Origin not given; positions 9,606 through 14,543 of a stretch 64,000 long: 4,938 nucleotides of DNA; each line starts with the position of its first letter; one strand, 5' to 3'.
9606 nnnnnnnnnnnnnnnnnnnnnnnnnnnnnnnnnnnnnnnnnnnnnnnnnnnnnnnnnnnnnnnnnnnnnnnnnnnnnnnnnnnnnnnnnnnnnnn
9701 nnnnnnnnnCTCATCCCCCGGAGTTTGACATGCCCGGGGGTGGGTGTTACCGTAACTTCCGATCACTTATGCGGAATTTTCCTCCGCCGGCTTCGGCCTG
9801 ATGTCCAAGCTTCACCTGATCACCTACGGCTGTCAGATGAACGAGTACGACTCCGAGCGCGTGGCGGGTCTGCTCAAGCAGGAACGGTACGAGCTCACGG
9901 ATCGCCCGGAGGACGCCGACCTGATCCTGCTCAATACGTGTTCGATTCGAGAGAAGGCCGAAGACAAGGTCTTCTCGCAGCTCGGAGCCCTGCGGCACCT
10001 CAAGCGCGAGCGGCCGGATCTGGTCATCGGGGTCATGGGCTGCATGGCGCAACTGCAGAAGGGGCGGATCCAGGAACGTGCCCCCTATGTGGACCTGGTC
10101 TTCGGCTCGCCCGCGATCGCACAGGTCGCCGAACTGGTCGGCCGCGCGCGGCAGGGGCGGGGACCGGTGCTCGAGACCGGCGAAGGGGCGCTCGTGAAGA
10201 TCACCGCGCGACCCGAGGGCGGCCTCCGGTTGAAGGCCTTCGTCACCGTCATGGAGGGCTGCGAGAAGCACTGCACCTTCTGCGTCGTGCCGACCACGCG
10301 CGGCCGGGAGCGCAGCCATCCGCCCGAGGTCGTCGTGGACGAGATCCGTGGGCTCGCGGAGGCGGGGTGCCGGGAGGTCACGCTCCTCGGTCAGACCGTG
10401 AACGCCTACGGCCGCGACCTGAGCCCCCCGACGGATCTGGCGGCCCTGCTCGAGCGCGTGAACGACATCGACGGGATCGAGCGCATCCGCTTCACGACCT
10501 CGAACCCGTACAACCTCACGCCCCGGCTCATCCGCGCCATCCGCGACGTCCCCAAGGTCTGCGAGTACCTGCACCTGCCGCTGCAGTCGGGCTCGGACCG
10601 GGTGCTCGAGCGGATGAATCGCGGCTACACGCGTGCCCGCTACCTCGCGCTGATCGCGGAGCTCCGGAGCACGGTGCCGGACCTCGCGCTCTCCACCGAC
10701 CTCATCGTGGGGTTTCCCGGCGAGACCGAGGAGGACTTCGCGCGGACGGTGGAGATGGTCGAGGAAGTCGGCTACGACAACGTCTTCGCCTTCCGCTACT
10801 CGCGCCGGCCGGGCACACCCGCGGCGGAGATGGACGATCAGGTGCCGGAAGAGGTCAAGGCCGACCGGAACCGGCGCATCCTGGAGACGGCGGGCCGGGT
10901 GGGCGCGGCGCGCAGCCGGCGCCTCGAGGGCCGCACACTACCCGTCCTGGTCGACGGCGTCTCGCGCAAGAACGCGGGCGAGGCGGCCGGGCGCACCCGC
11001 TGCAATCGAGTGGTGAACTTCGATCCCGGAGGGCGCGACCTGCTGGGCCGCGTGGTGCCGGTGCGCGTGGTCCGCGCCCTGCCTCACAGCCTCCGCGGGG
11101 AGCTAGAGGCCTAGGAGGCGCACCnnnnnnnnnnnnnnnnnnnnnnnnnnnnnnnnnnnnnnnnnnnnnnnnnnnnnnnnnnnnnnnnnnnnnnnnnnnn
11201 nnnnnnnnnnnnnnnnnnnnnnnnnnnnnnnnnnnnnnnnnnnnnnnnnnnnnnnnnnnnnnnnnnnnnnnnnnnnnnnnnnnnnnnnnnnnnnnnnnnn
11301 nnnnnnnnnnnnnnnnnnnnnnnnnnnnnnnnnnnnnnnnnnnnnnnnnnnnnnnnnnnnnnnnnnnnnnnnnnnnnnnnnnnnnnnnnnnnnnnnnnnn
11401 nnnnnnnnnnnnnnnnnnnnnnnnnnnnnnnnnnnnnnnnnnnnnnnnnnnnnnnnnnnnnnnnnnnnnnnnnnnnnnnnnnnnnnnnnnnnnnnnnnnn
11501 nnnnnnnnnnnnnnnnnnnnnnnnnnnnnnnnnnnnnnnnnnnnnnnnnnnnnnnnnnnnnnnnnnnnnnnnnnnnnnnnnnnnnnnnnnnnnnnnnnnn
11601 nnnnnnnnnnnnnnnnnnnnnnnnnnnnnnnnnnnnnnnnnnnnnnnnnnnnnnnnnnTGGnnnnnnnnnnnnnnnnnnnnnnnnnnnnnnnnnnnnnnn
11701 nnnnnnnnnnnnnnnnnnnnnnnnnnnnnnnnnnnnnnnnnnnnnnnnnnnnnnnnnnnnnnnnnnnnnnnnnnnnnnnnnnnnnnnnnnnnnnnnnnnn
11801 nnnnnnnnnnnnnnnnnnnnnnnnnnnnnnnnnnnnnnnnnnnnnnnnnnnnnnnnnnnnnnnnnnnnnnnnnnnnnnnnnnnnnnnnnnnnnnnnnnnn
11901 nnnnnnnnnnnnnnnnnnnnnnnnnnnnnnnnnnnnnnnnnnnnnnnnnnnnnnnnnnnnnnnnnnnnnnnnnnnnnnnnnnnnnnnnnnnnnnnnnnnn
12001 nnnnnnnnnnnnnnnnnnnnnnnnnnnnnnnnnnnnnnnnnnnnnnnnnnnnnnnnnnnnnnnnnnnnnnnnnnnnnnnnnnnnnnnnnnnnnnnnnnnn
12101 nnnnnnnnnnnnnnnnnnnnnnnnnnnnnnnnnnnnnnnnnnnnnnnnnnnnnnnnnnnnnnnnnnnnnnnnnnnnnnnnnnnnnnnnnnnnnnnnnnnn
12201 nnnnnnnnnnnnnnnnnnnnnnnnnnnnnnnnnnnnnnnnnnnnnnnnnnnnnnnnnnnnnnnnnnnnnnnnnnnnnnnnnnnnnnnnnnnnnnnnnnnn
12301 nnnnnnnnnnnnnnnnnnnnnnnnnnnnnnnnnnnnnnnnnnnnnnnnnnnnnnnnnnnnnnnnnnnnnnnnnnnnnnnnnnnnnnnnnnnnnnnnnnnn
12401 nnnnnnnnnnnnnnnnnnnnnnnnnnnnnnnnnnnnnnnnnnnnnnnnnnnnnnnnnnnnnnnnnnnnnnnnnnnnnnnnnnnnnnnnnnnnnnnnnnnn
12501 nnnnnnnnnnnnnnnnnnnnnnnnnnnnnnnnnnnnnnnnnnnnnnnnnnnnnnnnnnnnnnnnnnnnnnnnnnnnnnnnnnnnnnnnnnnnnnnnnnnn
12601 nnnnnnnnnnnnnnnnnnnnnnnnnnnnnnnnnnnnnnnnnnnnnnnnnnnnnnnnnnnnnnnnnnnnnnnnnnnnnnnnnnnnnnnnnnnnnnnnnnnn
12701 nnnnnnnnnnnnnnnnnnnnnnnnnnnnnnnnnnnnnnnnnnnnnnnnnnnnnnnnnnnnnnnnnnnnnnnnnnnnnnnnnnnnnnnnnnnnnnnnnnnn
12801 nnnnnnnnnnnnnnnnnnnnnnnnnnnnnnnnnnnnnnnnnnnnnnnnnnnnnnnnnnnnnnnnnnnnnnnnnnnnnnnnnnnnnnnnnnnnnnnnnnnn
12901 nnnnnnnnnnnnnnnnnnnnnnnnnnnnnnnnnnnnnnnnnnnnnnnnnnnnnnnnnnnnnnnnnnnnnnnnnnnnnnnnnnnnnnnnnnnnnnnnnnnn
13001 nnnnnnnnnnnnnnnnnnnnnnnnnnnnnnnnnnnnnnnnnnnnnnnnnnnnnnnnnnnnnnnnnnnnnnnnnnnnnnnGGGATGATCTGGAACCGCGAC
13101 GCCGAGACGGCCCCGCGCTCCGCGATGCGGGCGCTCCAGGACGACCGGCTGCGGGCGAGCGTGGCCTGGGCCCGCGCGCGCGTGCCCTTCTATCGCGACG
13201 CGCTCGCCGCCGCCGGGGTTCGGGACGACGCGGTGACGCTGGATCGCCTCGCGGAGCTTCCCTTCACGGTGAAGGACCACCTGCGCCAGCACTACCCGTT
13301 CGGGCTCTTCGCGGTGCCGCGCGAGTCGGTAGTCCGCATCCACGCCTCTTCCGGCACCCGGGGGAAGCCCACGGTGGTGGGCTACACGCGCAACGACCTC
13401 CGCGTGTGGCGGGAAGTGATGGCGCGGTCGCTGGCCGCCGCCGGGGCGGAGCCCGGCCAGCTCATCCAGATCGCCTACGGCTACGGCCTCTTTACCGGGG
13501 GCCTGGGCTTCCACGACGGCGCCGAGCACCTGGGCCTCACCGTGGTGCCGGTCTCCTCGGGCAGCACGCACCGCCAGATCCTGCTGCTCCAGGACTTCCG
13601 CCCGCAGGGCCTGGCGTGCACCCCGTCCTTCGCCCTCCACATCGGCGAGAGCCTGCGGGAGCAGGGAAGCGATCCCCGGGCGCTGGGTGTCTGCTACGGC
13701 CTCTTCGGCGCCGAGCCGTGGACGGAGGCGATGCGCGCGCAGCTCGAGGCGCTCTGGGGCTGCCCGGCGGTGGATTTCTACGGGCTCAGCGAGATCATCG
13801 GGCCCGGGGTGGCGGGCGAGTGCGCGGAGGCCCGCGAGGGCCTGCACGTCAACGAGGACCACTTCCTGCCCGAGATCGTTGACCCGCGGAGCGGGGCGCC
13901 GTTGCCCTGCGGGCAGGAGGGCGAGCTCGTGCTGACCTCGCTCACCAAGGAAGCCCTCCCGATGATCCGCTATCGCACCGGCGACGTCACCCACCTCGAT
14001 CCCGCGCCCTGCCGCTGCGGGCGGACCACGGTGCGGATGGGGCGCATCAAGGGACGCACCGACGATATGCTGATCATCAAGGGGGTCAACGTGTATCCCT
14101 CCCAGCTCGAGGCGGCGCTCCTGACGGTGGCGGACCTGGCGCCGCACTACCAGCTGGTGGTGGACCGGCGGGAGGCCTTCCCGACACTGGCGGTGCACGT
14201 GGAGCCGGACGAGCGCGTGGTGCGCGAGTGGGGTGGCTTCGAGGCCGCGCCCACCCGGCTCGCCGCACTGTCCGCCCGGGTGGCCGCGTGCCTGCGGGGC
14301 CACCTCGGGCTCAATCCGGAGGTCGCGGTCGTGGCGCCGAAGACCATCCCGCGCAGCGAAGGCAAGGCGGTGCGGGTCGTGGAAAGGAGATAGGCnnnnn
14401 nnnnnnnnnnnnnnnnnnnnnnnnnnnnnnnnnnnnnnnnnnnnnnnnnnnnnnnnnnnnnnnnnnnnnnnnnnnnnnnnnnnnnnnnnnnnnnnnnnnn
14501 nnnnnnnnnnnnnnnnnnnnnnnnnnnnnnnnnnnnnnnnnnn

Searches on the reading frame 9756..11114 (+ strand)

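Call 39: search_protein_families(library=pfam, proteins=[window:9756-11114:+], max_evalue=0.00001)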
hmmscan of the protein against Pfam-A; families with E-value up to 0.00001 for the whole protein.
window:9756-11114:+ (452 aa): 3 families
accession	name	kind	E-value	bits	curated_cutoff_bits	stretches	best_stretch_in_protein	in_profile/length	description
PF00919.26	UPF0004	-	1.5e-32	112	27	1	18-117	1-98/98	Uncharacterized protein family UPF0004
PF04055.27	Radical_SAM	-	4.3e-31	108.8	29.5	1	164-334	2-165/166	Radical SAM superfamily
PF01938.26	TRAM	-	2.7e-11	43.6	21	1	388-450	1-60/61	TRAM domain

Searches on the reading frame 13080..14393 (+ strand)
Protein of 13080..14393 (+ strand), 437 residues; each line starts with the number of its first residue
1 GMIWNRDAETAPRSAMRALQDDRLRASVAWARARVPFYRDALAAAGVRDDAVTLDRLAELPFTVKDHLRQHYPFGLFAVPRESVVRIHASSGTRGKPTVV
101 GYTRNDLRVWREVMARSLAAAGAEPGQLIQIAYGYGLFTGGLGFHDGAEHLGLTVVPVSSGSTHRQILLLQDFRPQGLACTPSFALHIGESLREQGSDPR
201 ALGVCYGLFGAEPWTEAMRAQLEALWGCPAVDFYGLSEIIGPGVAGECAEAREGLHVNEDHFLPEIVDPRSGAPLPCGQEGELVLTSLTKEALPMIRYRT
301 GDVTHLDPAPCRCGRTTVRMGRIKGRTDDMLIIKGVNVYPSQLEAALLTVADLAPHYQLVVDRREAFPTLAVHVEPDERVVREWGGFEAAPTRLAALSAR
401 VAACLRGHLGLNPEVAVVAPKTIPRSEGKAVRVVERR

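Call 38: search_protein_families(library=pfam, proteins=[window:13080-14393:+], max_evalue=0.00001)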
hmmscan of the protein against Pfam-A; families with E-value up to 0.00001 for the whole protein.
window:13080-14393:+ (437 aa): 2 families
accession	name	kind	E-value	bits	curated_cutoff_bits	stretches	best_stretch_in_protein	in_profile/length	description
PF14535.12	AMP-binding_C_2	-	2.5e-22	79.4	25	1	335-437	1-96/96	AMP-binding enzyme C-terminal domain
PF00501.34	AMP-binding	-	1.3e-11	44.3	29.9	1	80-285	160-374/384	AMP-binding enzyme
